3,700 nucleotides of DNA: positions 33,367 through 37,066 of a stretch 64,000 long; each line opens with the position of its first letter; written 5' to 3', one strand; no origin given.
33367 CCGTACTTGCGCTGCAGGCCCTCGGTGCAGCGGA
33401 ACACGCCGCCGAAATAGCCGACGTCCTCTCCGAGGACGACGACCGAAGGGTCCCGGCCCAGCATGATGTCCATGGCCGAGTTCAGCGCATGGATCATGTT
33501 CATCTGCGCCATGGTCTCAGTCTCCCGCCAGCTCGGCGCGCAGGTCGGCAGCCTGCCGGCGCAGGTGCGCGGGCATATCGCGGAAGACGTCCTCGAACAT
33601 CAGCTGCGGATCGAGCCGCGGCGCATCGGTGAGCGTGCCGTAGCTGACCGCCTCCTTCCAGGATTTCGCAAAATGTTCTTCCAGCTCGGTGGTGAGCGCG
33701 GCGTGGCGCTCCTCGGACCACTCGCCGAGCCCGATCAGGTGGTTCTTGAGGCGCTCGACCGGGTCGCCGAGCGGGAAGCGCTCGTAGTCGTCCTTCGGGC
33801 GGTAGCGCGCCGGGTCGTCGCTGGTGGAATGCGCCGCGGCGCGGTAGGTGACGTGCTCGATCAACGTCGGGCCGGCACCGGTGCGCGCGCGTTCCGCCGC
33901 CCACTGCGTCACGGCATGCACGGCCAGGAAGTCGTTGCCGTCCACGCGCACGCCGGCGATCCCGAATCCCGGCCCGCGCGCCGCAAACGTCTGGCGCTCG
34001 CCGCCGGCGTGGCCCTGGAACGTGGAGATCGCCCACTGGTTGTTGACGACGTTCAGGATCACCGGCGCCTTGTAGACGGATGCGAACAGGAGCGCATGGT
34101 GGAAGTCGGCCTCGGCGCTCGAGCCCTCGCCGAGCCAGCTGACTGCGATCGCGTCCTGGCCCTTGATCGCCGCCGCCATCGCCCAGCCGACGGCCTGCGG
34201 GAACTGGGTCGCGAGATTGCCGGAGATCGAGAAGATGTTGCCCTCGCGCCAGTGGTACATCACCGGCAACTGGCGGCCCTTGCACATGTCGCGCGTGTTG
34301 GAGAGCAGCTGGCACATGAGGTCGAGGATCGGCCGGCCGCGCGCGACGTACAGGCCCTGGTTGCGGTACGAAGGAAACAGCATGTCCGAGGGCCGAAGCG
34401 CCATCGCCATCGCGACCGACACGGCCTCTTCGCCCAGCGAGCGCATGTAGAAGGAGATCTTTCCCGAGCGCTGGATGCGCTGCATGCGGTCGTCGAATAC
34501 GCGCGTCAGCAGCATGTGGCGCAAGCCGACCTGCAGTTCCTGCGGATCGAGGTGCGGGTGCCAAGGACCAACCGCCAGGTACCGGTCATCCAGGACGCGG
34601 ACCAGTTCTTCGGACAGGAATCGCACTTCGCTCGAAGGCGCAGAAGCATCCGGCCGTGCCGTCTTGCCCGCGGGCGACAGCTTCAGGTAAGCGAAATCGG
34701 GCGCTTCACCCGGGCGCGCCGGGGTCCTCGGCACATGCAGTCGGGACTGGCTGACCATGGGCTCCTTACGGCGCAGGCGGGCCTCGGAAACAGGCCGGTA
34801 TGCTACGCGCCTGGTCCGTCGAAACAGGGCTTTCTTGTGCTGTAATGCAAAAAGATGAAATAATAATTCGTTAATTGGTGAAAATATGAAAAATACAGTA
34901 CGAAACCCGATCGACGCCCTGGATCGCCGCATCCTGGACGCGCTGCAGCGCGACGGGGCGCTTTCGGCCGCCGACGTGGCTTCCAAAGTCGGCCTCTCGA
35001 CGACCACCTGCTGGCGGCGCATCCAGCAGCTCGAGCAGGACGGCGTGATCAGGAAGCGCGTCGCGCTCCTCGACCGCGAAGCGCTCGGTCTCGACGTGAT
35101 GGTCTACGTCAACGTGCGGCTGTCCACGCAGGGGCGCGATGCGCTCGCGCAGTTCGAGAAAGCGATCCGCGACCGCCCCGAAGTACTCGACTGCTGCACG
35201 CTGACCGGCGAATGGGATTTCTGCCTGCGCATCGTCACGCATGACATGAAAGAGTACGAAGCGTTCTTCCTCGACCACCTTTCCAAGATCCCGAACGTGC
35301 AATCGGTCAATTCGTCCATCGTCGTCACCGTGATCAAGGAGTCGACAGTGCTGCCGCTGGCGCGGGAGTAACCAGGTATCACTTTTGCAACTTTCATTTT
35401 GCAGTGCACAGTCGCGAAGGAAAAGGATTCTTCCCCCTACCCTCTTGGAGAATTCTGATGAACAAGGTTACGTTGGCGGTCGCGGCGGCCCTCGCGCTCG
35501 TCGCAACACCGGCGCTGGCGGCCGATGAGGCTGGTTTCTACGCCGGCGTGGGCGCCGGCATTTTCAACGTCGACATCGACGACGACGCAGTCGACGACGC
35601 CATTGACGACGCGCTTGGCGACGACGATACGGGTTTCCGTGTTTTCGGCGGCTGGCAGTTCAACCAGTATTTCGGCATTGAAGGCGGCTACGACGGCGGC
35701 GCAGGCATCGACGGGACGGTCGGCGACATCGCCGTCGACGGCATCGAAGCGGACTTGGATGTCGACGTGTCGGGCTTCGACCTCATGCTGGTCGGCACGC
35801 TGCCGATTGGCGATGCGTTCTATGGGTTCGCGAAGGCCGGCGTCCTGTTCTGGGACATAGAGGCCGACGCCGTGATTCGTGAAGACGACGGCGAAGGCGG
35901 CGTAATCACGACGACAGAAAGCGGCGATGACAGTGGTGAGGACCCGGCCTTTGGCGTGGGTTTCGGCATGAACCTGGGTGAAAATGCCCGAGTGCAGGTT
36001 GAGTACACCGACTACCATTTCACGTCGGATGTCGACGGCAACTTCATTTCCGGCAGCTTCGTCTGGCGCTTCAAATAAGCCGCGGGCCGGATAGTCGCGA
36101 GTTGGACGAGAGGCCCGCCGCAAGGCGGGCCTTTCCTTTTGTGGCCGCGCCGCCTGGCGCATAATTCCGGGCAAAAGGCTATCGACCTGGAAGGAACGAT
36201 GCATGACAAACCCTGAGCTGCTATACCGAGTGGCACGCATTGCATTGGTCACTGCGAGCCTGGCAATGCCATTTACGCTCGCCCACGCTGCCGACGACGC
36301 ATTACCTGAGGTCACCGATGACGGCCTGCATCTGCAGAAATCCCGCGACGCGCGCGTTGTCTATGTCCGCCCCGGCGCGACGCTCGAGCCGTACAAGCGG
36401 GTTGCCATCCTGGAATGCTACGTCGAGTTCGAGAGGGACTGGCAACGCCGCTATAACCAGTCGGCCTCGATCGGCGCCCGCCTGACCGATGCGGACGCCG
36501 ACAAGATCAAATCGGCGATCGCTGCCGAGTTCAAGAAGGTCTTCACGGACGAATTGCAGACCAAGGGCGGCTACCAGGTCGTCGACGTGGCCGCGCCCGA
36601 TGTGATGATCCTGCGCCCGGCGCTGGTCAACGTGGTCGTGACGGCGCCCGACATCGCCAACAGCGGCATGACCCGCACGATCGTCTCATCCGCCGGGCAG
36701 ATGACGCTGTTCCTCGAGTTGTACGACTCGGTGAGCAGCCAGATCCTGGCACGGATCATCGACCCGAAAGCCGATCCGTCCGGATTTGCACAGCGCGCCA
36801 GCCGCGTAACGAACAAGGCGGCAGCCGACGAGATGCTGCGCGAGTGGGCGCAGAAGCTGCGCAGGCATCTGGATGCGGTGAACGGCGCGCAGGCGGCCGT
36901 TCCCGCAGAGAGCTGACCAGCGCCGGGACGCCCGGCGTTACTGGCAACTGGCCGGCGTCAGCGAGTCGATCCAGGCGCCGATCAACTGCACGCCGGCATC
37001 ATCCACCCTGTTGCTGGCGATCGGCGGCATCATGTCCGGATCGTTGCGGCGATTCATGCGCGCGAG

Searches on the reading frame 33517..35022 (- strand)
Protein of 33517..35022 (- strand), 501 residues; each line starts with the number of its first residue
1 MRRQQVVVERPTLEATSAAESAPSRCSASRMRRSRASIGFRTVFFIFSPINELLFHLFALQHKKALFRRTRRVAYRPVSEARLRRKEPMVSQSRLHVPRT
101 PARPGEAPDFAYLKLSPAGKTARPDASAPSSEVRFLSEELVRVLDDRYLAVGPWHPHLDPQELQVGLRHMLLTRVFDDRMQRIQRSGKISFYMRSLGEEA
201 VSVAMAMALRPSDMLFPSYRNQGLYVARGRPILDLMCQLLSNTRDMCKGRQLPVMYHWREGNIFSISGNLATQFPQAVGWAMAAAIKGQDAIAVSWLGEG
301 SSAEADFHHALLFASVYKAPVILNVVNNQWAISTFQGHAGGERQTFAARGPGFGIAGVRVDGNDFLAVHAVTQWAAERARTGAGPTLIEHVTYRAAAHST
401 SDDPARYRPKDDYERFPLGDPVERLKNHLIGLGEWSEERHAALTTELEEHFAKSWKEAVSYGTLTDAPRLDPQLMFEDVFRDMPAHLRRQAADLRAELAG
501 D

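Call 27: search_protein_families(library=pfam, proteins=[window:33517-35022:-], max_evalue=0.00001)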
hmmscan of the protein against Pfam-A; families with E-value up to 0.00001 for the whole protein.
window:33517-35022:- (501 aa): 2 families
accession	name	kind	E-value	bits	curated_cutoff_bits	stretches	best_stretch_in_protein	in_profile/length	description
PF00676.26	E1_dh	-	8.1e-89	298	22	1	168-463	2-296/300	Dehydrogenase E1 component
PF12573.13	OxoDH_E1alpha_N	-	1.5e-10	41.1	25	1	94-128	4-38/41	2-oxoisovalerate dehydrogenase E1 alpha subunit N terminal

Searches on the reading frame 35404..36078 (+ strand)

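Call 88: search_protein_families(library=pfam, proteins=[window:35404-36078:+], max_evalue=0.00001)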
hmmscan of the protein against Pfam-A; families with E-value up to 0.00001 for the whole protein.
window:35404-36078:+ (224 aa): 2 families
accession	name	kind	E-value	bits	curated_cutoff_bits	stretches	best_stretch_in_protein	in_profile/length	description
PF13505.12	OMP_b-brl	-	2.2e-25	90.3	28.7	1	25-223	1-175/175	Outer membrane protein beta-barrel domain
PF01389.23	OmpA_membrane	-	9.9e-15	55.2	21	1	42-202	3-147/180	OmpA-like transmembrane domain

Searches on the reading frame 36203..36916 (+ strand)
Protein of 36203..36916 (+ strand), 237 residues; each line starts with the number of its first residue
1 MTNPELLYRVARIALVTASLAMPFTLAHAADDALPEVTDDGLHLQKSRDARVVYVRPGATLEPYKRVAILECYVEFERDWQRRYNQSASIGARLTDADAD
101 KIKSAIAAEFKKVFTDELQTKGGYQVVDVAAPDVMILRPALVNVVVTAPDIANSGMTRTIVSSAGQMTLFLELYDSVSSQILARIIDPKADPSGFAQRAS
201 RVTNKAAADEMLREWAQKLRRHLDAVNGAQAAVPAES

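Call 88: search_protein_families(library=pfam, proteins=[window:36203-36916:+], max_evalue=0.00001)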
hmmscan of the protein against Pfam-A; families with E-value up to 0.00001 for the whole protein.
window:36203-36916:+ (237 aa): 1 family
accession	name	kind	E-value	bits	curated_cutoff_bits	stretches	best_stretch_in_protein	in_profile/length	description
PF11769.13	DUF3313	-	3.7e-12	46.8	26.1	1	45-219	17-187/187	Protein of unknown function (DUF3313)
